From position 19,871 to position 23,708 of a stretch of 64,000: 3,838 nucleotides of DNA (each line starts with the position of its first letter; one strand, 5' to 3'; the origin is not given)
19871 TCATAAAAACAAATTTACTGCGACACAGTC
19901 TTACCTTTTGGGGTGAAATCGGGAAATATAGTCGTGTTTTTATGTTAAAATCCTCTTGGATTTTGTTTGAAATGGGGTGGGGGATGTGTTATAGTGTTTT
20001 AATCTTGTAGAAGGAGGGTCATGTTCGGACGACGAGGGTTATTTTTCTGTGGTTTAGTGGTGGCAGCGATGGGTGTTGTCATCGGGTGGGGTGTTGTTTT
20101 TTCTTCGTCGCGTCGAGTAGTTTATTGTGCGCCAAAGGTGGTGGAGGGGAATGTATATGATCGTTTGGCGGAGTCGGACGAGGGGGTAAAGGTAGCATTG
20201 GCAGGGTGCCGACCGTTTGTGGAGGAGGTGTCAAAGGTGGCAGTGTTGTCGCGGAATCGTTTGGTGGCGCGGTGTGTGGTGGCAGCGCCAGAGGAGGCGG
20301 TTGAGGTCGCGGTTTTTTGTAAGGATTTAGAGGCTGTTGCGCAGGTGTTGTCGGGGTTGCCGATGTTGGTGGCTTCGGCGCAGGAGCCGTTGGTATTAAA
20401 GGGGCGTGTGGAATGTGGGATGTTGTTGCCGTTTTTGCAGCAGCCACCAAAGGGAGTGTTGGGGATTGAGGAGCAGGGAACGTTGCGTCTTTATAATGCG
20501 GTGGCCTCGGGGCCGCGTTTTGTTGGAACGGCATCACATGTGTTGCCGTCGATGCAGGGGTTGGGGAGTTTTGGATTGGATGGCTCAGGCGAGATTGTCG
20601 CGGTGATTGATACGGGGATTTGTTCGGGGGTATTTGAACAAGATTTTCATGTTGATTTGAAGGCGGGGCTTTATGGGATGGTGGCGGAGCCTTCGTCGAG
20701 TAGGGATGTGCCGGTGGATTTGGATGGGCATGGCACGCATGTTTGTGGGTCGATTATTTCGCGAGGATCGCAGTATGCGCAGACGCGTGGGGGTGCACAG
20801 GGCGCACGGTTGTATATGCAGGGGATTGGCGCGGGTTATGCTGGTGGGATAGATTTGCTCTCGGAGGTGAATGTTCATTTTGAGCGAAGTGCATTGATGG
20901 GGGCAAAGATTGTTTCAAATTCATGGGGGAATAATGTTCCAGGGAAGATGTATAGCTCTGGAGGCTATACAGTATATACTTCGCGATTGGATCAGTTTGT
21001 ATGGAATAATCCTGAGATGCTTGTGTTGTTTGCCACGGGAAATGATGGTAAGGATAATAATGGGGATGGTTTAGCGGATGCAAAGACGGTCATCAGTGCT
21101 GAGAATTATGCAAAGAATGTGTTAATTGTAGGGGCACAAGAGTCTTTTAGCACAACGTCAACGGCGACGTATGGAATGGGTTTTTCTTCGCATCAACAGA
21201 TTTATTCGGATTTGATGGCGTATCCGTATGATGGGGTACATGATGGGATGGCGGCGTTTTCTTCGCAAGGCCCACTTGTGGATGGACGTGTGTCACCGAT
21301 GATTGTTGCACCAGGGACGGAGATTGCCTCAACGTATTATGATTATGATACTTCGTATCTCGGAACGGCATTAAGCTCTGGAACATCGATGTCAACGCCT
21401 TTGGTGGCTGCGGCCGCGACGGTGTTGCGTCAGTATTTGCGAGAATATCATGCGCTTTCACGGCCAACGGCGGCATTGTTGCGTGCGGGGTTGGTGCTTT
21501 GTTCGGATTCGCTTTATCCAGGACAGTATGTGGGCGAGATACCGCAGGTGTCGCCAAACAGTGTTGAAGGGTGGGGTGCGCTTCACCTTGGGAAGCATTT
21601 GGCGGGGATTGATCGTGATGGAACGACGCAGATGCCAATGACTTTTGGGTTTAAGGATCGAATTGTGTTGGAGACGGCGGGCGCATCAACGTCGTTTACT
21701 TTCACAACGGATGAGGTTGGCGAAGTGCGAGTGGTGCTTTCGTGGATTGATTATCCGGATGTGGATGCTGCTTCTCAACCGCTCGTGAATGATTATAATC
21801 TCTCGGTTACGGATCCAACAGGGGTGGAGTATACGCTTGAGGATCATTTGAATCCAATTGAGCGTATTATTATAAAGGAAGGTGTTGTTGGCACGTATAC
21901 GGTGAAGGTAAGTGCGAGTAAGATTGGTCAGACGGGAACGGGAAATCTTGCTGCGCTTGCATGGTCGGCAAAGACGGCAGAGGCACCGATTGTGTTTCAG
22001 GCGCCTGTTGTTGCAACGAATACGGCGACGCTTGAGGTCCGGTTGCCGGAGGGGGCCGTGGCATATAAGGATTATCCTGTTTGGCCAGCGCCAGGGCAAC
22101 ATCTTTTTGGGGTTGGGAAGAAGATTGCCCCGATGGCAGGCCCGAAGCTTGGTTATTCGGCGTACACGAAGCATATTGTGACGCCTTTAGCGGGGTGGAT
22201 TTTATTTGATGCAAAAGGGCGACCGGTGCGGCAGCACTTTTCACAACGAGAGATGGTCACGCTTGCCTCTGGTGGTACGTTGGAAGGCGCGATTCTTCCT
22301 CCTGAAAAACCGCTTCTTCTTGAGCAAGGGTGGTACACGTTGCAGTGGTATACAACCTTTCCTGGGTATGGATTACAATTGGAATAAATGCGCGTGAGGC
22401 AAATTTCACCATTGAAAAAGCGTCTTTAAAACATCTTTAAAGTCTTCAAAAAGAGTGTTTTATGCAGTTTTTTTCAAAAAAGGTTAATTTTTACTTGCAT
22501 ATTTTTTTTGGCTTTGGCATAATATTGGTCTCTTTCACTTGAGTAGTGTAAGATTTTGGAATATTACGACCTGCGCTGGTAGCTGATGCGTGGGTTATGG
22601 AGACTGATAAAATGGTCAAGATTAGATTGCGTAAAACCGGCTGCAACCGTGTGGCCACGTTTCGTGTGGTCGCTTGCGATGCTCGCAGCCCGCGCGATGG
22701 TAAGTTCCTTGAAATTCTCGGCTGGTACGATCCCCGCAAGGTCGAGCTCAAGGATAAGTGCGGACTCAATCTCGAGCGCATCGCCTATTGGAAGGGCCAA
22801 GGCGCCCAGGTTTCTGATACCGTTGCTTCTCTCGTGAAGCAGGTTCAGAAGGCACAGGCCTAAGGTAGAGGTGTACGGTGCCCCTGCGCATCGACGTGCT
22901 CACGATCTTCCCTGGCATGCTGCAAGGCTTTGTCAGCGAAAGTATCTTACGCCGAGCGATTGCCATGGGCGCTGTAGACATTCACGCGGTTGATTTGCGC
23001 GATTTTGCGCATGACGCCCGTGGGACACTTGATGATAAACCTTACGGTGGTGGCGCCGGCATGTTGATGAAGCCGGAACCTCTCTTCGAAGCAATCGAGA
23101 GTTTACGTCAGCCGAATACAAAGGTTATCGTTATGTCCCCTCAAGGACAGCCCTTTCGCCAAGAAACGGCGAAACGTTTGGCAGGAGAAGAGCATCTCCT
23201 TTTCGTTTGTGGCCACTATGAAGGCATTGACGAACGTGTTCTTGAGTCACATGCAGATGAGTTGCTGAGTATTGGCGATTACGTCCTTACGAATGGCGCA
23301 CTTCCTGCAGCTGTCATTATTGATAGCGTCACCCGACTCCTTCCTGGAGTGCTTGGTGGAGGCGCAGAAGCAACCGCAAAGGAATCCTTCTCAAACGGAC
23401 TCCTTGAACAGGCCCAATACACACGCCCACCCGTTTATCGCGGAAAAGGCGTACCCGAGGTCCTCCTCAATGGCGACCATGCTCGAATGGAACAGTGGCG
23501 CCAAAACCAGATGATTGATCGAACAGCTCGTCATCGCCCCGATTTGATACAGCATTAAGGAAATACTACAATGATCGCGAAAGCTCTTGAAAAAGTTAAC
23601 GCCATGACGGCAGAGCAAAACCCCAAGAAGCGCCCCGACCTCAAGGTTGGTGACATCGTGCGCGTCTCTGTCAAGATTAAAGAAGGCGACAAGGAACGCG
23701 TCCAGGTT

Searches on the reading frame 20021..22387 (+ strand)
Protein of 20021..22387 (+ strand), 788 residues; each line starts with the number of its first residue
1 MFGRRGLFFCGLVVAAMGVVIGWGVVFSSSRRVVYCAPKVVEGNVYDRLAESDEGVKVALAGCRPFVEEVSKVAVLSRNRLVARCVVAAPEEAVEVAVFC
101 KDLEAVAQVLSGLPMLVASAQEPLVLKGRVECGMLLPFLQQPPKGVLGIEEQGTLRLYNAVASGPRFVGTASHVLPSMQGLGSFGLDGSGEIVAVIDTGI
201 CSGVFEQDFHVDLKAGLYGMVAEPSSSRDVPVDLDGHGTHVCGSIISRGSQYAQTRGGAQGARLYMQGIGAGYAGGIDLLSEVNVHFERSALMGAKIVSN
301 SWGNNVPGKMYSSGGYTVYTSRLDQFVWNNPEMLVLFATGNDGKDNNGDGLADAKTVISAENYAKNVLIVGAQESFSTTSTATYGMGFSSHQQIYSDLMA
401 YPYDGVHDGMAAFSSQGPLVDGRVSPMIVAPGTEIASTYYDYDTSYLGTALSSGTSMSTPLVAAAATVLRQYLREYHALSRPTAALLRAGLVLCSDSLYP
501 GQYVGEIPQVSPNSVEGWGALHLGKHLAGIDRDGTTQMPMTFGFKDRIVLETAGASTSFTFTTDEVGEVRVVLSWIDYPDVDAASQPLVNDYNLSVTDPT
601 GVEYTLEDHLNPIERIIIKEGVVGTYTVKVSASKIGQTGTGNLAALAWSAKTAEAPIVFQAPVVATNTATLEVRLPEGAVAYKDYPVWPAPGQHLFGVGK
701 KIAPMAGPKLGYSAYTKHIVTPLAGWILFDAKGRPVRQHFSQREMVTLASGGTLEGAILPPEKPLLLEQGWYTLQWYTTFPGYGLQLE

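Call 7: search_protein_families(library=pfam, proteins=[window:20021-22387:+])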
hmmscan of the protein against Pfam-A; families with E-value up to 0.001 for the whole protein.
window:20021-22387:+ (788 aa): 1 family
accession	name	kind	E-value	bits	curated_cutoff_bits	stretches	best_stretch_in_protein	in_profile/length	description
PF00082.27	Peptidase_S8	-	7.5e-33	114.5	21.8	1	188-475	1-259/288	Subtilase family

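Call 78: search_protein_families(library=ncbifam, proteins=[window:20021-22387:+], max_evalue=0.001)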
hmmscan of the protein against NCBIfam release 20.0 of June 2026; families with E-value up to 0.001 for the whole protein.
window:20021-22387:+ (788 aa): 5 families
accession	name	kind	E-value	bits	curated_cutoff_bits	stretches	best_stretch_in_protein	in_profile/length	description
TIGR03921.1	T7SS_mycosin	equivalog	5e-08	32.5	278.75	0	427-476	199-250/353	type VII secretion-associated serine protease mycosin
NF040808.2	CspC_non_triad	exception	1.2e-05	24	675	1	403-482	436-510/556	bile acid germinant receptor pseudoprotease CspC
NF040553.1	SGO_0316_fam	subfamily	1.7e-05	22.7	1400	1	394-476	638-714/1486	SGO_0316/SGO_0317 family LPXTG-anchored serine peptidase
NF040809.1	germ_prot_CspBA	exception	8.8e-05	20.3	1250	1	392-474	971-1049/1099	bifunctional germination protease/germinant receptor pseudoprotease CspBA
NF033595.1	denti_PrtP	equivalog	0.00022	20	300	0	408-466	400-453/606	dentilisin complex serine proteinase subunit PrtP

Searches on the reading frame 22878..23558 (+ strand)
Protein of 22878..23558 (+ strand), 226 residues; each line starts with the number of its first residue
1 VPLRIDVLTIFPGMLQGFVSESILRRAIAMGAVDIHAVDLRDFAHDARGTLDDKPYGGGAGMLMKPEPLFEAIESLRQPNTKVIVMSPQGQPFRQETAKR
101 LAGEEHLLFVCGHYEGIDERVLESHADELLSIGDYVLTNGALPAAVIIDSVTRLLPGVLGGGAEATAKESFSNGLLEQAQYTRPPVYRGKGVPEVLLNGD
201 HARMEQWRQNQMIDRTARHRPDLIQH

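Call 28: search_protein_families(library=pfam, proteins=[window:22878-23558:+], max_evalue=0.00001)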
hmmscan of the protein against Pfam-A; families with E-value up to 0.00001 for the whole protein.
window:22878-23558:+ (226 aa): 1 family
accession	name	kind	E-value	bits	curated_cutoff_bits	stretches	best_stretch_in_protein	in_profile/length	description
PF01746.26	tRNA_m1G_MT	-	8.7e-58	195.7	27.3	1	26-221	3-195/195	tRNA (Guanine-1)-methyltransferase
